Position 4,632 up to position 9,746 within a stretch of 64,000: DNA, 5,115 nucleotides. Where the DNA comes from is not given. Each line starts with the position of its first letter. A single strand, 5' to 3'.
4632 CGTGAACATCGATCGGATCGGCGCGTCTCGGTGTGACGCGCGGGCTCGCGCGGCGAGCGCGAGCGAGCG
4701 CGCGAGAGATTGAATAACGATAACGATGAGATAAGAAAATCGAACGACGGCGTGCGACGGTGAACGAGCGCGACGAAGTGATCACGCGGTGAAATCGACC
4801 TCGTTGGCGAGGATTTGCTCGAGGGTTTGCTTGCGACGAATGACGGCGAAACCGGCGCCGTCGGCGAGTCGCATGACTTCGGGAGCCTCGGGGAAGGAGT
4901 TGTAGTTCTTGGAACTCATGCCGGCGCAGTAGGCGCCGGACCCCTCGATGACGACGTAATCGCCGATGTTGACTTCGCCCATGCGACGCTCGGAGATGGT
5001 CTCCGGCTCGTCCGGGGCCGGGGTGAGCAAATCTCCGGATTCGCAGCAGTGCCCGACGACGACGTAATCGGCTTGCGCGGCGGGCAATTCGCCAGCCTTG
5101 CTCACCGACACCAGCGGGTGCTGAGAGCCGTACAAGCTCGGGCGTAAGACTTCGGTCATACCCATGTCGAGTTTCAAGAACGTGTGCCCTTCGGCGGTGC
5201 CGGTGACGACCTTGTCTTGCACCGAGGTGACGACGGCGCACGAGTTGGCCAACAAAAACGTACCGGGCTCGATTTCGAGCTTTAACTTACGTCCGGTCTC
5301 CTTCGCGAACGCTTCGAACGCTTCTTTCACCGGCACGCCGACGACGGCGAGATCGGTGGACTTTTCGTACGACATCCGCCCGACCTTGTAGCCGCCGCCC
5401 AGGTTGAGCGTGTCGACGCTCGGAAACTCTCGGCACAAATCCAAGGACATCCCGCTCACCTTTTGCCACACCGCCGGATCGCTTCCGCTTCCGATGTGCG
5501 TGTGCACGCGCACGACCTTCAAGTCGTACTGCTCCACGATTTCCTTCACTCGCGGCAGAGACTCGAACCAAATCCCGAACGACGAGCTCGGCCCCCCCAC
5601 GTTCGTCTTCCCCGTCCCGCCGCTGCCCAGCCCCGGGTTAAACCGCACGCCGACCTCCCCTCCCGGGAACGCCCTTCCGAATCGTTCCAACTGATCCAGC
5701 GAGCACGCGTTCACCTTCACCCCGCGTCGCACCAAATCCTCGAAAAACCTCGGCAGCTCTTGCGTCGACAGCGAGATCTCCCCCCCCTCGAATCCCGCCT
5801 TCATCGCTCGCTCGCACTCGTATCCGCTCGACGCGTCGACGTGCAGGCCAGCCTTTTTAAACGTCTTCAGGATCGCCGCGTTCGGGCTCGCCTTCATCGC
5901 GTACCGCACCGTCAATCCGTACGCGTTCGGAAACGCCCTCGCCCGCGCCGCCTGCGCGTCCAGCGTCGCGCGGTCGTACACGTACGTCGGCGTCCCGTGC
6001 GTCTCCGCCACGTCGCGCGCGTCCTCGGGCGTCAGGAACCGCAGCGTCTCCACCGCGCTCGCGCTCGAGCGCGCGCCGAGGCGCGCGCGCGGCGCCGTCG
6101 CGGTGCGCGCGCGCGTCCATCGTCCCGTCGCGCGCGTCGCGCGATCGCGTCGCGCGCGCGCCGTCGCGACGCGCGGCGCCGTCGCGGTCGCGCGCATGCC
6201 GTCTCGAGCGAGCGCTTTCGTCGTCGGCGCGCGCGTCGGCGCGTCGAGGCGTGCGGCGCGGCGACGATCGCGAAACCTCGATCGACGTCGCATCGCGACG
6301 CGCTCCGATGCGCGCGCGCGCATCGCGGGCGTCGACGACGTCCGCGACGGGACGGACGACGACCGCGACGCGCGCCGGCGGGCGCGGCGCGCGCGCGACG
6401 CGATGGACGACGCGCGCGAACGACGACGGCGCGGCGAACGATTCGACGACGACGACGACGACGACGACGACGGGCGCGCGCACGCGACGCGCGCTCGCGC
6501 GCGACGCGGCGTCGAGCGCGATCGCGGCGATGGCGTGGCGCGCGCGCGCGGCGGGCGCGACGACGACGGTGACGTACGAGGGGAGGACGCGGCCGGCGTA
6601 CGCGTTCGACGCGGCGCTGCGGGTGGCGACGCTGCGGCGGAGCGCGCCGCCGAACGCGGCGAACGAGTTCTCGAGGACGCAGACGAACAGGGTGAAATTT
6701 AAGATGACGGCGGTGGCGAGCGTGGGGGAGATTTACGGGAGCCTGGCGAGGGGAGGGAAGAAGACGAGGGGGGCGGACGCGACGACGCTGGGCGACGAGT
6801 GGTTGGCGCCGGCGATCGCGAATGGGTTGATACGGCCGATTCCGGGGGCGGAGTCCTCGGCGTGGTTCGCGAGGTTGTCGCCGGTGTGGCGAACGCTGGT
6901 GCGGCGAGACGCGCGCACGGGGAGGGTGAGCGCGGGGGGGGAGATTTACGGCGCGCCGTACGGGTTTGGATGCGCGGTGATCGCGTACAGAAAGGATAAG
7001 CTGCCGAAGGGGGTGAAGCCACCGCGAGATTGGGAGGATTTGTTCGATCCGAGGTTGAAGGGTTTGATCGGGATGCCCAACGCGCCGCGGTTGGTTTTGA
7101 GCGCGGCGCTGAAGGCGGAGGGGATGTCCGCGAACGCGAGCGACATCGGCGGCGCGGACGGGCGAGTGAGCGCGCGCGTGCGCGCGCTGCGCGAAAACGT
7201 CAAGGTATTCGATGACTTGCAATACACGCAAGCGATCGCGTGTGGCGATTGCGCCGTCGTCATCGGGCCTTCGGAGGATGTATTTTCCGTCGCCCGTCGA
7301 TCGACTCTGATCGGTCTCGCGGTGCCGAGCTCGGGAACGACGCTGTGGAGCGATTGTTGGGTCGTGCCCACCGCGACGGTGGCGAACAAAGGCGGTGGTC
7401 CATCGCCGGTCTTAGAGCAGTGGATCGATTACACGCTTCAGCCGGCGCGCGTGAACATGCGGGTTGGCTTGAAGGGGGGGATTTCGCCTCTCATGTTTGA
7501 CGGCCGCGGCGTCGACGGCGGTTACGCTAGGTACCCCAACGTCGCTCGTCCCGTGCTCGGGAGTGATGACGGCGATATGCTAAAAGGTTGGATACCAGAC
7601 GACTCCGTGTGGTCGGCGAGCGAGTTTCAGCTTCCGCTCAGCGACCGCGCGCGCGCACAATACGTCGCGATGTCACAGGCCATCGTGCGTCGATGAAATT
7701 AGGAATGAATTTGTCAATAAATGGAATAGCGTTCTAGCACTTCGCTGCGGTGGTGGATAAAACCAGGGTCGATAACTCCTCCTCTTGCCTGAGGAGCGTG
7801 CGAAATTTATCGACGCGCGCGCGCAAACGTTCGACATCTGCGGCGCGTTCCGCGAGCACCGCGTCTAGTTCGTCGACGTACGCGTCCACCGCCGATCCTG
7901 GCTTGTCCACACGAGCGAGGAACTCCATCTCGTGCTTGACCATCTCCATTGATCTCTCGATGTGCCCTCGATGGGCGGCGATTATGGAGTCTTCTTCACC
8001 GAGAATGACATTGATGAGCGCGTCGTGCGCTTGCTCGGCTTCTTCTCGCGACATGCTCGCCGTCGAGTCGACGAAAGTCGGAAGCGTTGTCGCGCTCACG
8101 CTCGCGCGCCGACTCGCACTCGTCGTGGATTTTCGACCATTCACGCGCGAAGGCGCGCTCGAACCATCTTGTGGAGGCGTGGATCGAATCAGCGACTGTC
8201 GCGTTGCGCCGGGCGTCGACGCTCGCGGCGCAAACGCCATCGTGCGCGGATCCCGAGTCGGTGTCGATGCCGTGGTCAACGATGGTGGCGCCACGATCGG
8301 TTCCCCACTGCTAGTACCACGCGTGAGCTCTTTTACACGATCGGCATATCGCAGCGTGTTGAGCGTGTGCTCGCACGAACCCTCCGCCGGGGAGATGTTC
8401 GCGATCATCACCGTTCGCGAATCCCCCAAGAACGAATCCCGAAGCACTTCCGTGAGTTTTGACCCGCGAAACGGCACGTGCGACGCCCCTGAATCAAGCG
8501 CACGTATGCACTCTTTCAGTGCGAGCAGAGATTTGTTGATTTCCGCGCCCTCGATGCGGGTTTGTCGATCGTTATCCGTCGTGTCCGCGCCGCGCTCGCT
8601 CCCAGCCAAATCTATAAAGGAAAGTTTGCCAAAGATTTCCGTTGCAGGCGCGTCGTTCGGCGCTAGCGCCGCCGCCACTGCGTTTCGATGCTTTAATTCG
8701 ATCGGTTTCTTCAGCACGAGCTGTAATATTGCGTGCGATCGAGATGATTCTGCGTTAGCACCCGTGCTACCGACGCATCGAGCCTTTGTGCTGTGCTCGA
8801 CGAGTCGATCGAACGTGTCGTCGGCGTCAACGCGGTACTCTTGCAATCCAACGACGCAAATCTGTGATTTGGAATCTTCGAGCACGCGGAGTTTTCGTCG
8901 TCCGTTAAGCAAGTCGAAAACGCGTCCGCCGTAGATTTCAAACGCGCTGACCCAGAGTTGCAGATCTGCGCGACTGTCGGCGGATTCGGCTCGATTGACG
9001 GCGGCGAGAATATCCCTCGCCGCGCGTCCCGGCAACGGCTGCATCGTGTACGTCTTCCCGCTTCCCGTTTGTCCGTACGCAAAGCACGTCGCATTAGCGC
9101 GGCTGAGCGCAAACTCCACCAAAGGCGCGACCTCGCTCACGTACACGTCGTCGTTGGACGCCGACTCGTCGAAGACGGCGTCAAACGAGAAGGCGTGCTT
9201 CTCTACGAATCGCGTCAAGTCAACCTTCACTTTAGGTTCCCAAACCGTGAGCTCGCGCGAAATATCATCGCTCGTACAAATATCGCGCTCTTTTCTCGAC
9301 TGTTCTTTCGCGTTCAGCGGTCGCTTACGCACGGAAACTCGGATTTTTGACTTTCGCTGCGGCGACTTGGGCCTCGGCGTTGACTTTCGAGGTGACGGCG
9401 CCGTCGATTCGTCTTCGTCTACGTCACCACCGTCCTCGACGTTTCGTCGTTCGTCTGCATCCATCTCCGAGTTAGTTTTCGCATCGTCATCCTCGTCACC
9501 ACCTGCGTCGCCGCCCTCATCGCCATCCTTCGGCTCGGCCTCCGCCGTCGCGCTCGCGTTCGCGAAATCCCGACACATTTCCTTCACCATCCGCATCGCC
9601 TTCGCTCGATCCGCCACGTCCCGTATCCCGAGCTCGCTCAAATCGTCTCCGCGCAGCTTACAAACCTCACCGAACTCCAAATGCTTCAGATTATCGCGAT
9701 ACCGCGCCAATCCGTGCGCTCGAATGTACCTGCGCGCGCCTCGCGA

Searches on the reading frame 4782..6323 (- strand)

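Call 28: search_protein_families(library=pfam, proteins=[window:4782-6323:-], max_evalue=0.001)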
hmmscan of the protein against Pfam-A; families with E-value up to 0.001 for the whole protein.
window:4782-6323:- (513 aa): 2 families
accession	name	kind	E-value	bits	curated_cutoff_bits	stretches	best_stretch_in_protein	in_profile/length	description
PF02784.22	Orn_Arg_deC_N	-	1.1e-25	90.9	23.4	1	127-358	7-246/247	Pyridoxal-dependent decarboxylase, pyridoxal binding domain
PF00278.28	Orn_DAP_Arg_deC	-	1.5e-14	54.5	23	1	114-463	2-95/95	Pyridoxal-dependent decarboxylase, C-terminal sheet domain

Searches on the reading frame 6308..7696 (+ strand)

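Call 28: search_protein_families(library=pfam, proteins=[window:6308-7696:+], max_evalue=0.001)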
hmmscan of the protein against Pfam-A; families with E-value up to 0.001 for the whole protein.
window:6308-7696:+ (462 aa): 3 families
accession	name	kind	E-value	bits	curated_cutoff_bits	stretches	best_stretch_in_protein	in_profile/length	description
PF13343.11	SBP_bac_6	-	1.4e-17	64.4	24.6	1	164-384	19-210/245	Bacterial extracellular solute-binding protein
PF13416.11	SBP_bac_8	-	1.9e-17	64.4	27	1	129-357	12-229/279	Bacterial extracellular solute-binding protein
PF01547.30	SBP_bac_1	-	0.0005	20.6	26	0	117-248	14-137/307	Bacterial extracellular solute-binding protein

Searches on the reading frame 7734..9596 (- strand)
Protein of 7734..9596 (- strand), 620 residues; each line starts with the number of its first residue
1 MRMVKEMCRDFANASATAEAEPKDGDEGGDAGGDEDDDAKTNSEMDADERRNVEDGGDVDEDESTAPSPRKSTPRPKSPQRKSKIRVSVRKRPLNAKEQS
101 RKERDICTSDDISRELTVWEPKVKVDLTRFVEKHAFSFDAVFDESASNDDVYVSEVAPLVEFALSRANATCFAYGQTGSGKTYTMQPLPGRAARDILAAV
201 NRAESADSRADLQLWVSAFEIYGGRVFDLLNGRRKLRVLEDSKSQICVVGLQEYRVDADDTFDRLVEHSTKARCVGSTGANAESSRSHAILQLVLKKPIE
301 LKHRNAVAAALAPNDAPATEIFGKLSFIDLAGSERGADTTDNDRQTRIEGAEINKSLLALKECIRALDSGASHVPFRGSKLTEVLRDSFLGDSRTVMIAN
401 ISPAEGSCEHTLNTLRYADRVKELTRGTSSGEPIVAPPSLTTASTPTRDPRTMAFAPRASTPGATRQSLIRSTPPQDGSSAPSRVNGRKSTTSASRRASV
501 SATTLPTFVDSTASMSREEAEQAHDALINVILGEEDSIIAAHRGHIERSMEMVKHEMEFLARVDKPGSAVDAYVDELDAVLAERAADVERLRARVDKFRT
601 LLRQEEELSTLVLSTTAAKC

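Call 28: search_protein_families(library=pfam, proteins=[window:7734-9596:-], max_evalue=0.001)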
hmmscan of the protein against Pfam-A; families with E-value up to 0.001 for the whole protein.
window:7734-9596:- (620 aa): 2 families
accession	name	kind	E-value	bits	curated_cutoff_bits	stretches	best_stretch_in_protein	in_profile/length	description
PF00225.29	Kinesin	-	1.8e-92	310.3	29.3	1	90-423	1-326/327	Kinesin motor domain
PF16796.11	Microtub_bd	-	9.1e-18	65.1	27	1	82-230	19-155/155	Microtubule binding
